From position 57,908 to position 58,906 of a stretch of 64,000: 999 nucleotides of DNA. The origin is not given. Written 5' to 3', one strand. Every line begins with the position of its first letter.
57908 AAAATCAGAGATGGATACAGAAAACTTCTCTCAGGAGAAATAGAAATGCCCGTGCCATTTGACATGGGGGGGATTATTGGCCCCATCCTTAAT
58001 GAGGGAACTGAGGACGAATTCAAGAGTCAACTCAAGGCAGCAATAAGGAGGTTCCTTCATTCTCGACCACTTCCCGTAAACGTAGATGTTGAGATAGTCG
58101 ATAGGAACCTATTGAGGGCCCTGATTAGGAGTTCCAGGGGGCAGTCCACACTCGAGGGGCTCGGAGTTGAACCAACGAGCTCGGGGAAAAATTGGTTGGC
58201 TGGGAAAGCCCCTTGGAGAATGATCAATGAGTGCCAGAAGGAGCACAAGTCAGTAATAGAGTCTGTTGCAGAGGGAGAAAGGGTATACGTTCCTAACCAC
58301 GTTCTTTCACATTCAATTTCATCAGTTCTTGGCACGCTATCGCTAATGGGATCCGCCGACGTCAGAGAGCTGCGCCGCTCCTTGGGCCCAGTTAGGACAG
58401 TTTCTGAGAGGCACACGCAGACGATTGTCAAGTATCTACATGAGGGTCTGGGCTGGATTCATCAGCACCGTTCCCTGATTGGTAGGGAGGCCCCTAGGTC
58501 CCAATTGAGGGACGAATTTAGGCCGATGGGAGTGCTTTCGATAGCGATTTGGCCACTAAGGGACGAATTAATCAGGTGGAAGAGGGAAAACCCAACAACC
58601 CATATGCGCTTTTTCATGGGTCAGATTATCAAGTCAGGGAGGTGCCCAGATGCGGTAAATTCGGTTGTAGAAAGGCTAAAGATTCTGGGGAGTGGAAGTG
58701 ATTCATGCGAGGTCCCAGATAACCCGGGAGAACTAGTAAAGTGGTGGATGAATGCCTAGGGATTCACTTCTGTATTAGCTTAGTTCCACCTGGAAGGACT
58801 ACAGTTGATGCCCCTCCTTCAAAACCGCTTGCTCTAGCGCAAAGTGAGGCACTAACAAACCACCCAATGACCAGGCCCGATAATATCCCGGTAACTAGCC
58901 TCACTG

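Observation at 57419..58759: Thymidylate-kinase-like domain with an altered P-loop, fused to an uncharacterised domain of about 240 aa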

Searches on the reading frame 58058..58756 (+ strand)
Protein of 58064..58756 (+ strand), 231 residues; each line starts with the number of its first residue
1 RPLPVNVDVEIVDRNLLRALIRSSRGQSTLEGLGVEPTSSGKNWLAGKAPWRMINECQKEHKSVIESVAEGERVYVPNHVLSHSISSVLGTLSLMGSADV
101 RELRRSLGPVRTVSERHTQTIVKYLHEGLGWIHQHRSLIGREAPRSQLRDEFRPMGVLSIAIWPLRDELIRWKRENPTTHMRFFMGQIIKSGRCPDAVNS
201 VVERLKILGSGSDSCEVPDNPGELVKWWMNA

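Call 3: search_protein_families(library=pfam, proteins=[window:58079-58756:+], max_evalue=1)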
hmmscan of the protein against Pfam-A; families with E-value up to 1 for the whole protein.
window:58079-58756:+ (226 aa): 0 families

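Call 4: search_protein_families(library=ncbifam, proteins=[window:58079-58756:+], max_evalue=1)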
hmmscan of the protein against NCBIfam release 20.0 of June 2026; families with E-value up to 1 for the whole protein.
window:58079-58756:+ (226 aa): 0 families

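Call 14: search_solved_structures(query=A2, max_evalue=10, show_alignments=2)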
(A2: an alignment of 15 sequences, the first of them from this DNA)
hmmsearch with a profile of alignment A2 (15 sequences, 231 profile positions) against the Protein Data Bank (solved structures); distinct sequences matched with E-value up to 10: 0.

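Call 15: search_protein_families(library=phrogs, proteins=[window:58064-58756:+], max_evalue=10)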
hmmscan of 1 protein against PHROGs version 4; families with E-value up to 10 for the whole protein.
window:58064-58756:+ (231 aa): 1 family
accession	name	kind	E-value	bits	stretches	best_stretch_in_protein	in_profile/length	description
phrog_33593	-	unknown function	0.068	13.4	1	45-80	101-136/302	-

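Call 17: search_protein_representatives(alignment_id=A2)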
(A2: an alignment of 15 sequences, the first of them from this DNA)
Query: 15 sequences, 231 profile positions. Proteins with E-value up to 0.001 (for the whole library): 45; up to 1e-10: 35; up to 1e-30: 9. The best 45 are listed.
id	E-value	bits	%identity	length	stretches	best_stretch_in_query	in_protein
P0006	6.0e-109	379.5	-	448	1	1-230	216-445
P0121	3.1e-103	360.8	-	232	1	1-231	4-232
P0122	3.5e-64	233.0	-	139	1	95-230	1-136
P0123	3.1e-49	184.1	-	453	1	3-230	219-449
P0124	1.0e-43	166.1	-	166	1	70-230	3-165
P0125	9.7e-39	149.8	-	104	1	129-230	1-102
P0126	1.0e-37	146.4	-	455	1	1-229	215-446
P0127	1.7e-35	139.2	-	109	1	75-152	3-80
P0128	1.1e-34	136.6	-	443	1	1-230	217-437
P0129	3.0e-30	122.0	-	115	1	152-231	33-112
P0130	4.3e-29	118.2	-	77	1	155-230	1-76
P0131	1.9e-28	116.1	-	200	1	41-229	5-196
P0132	2.0e-28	116.0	-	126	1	133-218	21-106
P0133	6.6e-25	104.5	-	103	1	23-103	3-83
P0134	1.2e-20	90.6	-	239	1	1-153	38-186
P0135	1.2e-20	90.6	-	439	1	2-230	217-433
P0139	1.4e-17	80.5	-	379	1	1-166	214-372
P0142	9.3e-16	74.6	-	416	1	1-173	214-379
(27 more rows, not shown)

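Call 20: find_homologous_proteins(query=A3, max_evalue=0.001)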
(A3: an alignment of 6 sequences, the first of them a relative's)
Query A3 (6 sequences) (455 aa, profile of the alignment): 646 proteins with E <= 0.001 among 8000 candidates; the best 120 are listed.
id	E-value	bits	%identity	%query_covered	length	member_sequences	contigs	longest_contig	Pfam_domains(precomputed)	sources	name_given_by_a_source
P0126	2.6e-206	704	100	100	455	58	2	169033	PF02223.24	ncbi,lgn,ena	ncbi:MAG: dTMP kinase [Poseidonia sp.]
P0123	3.9e-205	700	40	99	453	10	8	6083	PF02223.24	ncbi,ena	-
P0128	4.4e-200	683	37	98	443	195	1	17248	PF02223.24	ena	-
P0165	8.8e-196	669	85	100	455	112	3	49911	PF02223.24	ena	-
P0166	1.0e-195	669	85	100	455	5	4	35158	PF02223.24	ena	-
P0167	5.7e-195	667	85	100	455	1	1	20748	PF02223.24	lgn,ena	-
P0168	2.2e-194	665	85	100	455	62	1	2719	PF02223.24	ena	-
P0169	2.8e-194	664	84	100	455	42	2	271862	PF02223.24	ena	-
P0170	4.0e-194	664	85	100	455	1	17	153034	PF02223.24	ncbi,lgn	ncbi:MAG: dTMP kinase [Poseidonia sp.]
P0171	7.9e-194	663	81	100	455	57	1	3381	PF02223.24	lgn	-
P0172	8.9e-194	663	85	100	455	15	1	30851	PF02223.24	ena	-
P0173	1.2e-193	662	83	100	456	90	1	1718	PF02223.24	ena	-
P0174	1.2e-193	662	85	100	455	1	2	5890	PF02223.24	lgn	-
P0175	3.4e-193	661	83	100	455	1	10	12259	PF02223.24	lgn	-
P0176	3.4e-193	661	84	100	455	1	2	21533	PF02223.24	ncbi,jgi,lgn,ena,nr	ncbi:MAG: dTMP kinase [Candidatus Poseidonia sp.]|jgi:dTMP kinase|nr:dTMP kinase [Poseidonia sp.]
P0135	2.4e-189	648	45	98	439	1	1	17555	PF02223.24,PF13521.13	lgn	-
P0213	7.3e-187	640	41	99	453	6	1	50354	PF02223.24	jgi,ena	-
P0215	8.2e-185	633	75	99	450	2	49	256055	PF02223.24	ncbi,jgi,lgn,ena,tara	jgi:dTMP kinase|tara:strand:- start:1572 stop:2924 length:1353 start_codon:yes stop_codon:yes gene_t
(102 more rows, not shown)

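Call 25: find_encoding_contigs(protein=P0126, flank=6000, max_places=2)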
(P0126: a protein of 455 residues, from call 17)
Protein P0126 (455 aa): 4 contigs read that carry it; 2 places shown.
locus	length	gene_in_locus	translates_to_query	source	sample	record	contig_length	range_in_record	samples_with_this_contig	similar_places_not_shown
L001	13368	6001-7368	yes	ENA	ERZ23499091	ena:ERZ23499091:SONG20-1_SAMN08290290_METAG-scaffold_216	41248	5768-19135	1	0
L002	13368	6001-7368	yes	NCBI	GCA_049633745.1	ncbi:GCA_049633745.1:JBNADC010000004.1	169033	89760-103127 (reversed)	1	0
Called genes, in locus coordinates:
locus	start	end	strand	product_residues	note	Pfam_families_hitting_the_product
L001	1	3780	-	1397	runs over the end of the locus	PF18911:PKD_4, PF18981:InlK_D3 (faint), PF18911:PKD_4, PF00801:PKD (weak), PF18911:PKD_4, PF00801:PKD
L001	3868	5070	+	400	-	PF04389:Peptidase_M28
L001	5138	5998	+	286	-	PF17210:SdrD_B (weak), PF13620:CarboxypepD_reg (weak), PF13715:CarbopepD_reg_2 (faint)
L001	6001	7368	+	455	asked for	PF02223:Thymidylate_kin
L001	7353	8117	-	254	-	PF09858:DUF2085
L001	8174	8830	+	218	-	-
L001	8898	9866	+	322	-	PF02985:HEAT (faint), PF13646:HEAT_2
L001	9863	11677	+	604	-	PF17899:Peptidase_M61_N, PF05299:Peptidase_M61, PF13180:PDZ_2, PF17820:PDZ_6 (weak)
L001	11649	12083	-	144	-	-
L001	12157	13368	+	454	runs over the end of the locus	PF01743:PolyA_pol, PF12627:PolyA_pol_RNAbd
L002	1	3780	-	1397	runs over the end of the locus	PF18911:PKD_4, PF00801:PKD (weak), PF18911:PKD_4, PF00801:PKD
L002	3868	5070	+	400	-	PF04389:Peptidase_M28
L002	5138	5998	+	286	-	PF17210:SdrD_B (weak), PF13620:CarboxypepD_reg (weak), PF13715:CarbopepD_reg_2 (faint)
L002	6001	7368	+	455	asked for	PF02223:Thymidylate_kin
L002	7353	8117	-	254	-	PF09858:DUF2085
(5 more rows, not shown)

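Call 26: find_encoding_contigs(protein=P0135, flank=8000, max_places=2)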
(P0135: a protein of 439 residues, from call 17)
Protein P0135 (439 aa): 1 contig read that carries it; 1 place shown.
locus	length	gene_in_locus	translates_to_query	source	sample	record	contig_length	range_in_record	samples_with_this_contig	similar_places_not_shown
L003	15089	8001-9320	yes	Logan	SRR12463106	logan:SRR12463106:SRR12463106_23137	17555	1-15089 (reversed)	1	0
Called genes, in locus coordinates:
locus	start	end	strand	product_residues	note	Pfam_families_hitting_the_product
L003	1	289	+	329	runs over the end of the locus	PF01487:DHquinase_I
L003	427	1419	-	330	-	-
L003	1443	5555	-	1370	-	PF18911:PKD_4, PF22352:K319L-like_PKD (faint), PF02010:REJ (faint), PF00801:PKD, PF18911:PKD_4, PF00801:PKD, PF18911:PKD_4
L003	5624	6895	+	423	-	PF04389:Peptidase_M28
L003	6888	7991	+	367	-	PF13620:CarboxypepD_reg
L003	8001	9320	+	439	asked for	PF02223:Thymidylate_kin, PF13521:AAA_28 (weak)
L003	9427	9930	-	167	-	PF00127:Copper-bind (faint)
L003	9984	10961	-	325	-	PF09858:DUF2085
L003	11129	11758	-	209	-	PF13489:Methyltransf_23, PF13847:Methyltransf_31 (weak), PF08241:Methyltransf_11, PF08242:Methyltransf_12, PF13649:Methyltransf_25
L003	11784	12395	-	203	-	-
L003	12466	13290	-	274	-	PF00248:Aldo_ket_red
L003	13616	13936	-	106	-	-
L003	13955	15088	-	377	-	?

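Call 29: find_encoding_contigs(protein=P0123, flank=6000, max_places=2)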
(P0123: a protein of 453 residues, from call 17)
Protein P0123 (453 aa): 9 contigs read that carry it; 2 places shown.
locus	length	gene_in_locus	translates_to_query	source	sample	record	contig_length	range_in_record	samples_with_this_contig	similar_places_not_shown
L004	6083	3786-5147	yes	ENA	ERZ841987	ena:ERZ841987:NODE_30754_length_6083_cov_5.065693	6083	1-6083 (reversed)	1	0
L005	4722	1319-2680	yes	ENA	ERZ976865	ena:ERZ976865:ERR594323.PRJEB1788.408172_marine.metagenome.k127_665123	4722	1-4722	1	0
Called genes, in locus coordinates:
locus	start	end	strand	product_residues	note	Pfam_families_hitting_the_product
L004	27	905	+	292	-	PF25954:Beta-barrel_RND_2, PF25967:RND-MFP_C (weak), PF25989:YknX_C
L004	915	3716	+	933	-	PF00873:ACR_tran, PF03176:MMPL (faint)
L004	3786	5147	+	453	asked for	PF02223:Thymidylate_kin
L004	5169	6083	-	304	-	?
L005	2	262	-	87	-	?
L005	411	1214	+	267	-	PF09858:DUF2085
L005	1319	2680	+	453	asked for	PF02223:Thymidylate_kin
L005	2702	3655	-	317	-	PF13620:CarboxypepD_reg (weak)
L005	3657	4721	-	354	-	?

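Call 30: predict_structure(alignment_id=A5)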
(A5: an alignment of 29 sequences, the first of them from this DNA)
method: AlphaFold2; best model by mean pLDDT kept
length: 233 residues; sequences in the alignment: 29
mean_pLDDT: 86.8   pTM: 0.85
mean pLDDT of the five models: 86.8, 85.9, 85.8, 85.1, 84.7
residues with pLDDT >= 90: 163; 70-90: 34; 50-70: 22; < 50: 14
segments of 3 or more residues with pLDDT < 50: 30-41
pLDDT, mean of each block of 10 residues (from residue 1): 64 91 71 42 77 96 91 73 96 92 93 93 94 86 82 95 96 94 95 95 95 90 96 86
secondary structure, 60 per line:
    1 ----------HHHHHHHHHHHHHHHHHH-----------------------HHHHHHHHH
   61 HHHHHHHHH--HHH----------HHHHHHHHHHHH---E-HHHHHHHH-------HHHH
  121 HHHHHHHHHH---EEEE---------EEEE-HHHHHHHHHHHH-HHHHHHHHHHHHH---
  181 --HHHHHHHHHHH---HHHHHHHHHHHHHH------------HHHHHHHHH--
elements in order: H11-28 H52-69 H85-96 H102-109 H117-130 E134-137 E147-150 H152-163 H165-177 H183-193 H197-210 H223-231

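Call 39: fold_search(model_id=the predicted structure, library=pdb)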
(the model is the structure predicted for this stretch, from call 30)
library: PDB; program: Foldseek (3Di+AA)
matches with E <= 10: 423; with E <= 0.001: 0
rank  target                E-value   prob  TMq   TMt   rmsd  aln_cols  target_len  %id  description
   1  4z30                  3.1e-02  0.82  0.29  0.23  18.3       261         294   13  Crystal structure of the ROQ domain of human Roquin-2 (released 2015-10-14)
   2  4qik_B                6.8e-02  0.60  0.28  0.23  22.6       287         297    9  Crystal structure of the ROQ domain of human Roquin in complex with the TNF23 RNA duplex (released 2014-07-16)
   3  4z31_A                7.5e-02  0.41  0.26  0.21  21.9       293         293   11  Crystal structure of the RC3H2 ROQ domain in complex with stem-loop and double-stranded forms of RNA (released 2015-10-14)
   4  8yli_B                9.6e-02  0.97  0.28  0.39   9.6       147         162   13  Crystal structure of Pectobacterium atrosepticum PecS in complex with operator DNA (released 2024-11-13)
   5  6pco_C                1.0e-01  0.98  0.29  0.47  10.4       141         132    8  Mechanism for regulation of DNA binding of Bordetella bronchiseptica BpsR by 6-hydroxynicotinic acid (released 2019-11-06)
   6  4z31_B                1.1e-01  0.35  0.24  0.20  22.2       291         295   10  Crystal structure of the RC3H2 ROQ domain in complex with stem-loop and double-stranded forms of RNA (released 2015-10-14)
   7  1s3j_B                1.3e-01  0.96  0.27  0.43   8.2       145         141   16  X-ray crystal structure of YusO protein from Bacillus subtilis (released 2004-04-13)
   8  3e6m_G                1.4e-01  0.96  0.28  0.42  10.7       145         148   13  The crystal structure of a MarR family transcriptional regulator from Silicibacter pomeroyi DSS. (released 2008-09-02)
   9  8aga                  1.4e-01  0.92  0.28  0.45  10.9       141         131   11  Structure of p-hydroxy benzoic acid ligand bound HosA transcriptional regulator from enteropathogenic Escherichia coli O (released 2023-08-02)
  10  5hli_A                1.4e-01  0.94  0.25  0.39   8.7       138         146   12  Structure of Disulfide formed AbfR (released 2017-01-25)
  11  1s3j_A                1.5e-01  0.87  0.25  0.37   9.3       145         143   14  X-ray crystal structure of YusO protein from Bacillus subtilis (released 2004-04-13)
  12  8pq4                  1.6e-01  0.91  0.28  0.45  10.9       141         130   11  Structure of HosA transcriptional regulator from enteropathogenic Escherichia coli O127:H6 (strain E2348/69) (released 2023-07-19)
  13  3l7w                  1.7e-01  0.98  0.30  0.58   6.4       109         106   16  The Crystal Structure of smu.1704 from Streptococcus mutans UA159 (released 2010-12-08)
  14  4ulw_B                1.7e-01  0.72  0.26  0.38  12.3       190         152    9  Crystal structure of the ROQ-domain of human ROQUIN1 (released 2015-01-14)
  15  8ylh_B                1.8e-01  0.63  0.26  0.35  19.0       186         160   13  Crystal structure of Pectobacterium atrosepticum PecS (released 2024-11-13)
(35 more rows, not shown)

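Call 43: search_protein_families(library=pfam, alignment_id=A5, max_evalue=10)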
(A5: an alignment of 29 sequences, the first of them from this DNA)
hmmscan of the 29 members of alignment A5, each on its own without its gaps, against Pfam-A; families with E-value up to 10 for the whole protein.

A. member 1, seq(233 aa): 0 families

B. families by the number of members that match (of 29 scanned): 6 families
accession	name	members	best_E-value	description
PF10826.14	DUF2551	2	0.078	Protein of unknown function (DUF2551)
PF07533.21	BRK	1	0.032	BRK domain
PF24340.1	DH_2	1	0.084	DBL homology domain (DH-domain)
PF12680.13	SnoaL_2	1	0.097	SnoaL-like domain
PF10025.14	DUF2267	1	0.1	Uncharacterized conserved protein (DUF2267)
PF19622.4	DUF6127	1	0.16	Family of unknown function (DUF6127)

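Call 61: fold_search(model_id=the predicted structure, library=viral)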
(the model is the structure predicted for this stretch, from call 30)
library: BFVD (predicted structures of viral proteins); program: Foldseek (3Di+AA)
matches with E <= 10: 220; with E <= 0.001: 0
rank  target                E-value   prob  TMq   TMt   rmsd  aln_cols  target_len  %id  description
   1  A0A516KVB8            4.7e-02  0.77  0.28  0.29  11.3       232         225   11  (no name in the UniProt tables at hand)
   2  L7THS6                2.0e-01  0.98  0.31  0.36   5.8       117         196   18  Uncharacterized protein [Haloarcula vallismortis tailed virus 1]
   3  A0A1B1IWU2            2.1e-01  0.33  0.26  0.23  15.7       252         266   12  (no name in the UniProt tables at hand)
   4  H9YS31                2.7e-01  0.99  0.27  0.63   6.4        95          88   14  (no name in the UniProt tables at hand)
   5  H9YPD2                3.3e-01  0.98  0.26  0.55   3.3        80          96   19  (no name in the UniProt tables at hand)
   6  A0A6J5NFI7            3.5e-01  0.96  0.25  0.62   4.7        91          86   15  Uncharacterized protein [uncultured Caudovirales phage]
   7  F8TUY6                3.8e-01  0.85  0.26  0.52  13.1       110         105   15  (no name in the UniProt tables at hand)
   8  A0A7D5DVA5            5.1e-01  0.28  0.21  0.33  23.2       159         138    9  (no name in the UniProt tables at hand)
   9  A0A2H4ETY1            5.4e-01  0.84  0.30  0.52   6.4       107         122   20  (no name in the UniProt tables at hand)
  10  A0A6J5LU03            6.2e-01  0.85  0.24  0.27  11.6       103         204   12  Transcription regulator TrmB, N-terminal [uncultured Caudovirales phage]
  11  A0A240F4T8            6.5e-01  0.54  0.25  0.24  12.1       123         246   12  Transcriptional regulator [Ochrobactrum phage POI1126]
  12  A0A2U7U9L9            6.5e-01  0.25  0.20  0.10  16.9       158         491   14  Ring finger protein [Pandoravirus quercus]
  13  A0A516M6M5            6.9e-01  0.51  0.27  0.40   9.7       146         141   12  (no name in the UniProt tables at hand)
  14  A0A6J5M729            7.2e-01  0.54  0.25  0.45   7.4       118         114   14  Uncharacterized protein [uncultured Caudovirales phage]
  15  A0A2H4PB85            8.4e-01  0.16  0.22  0.14  20.9       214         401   10  (no name in the UniProt tables at hand)
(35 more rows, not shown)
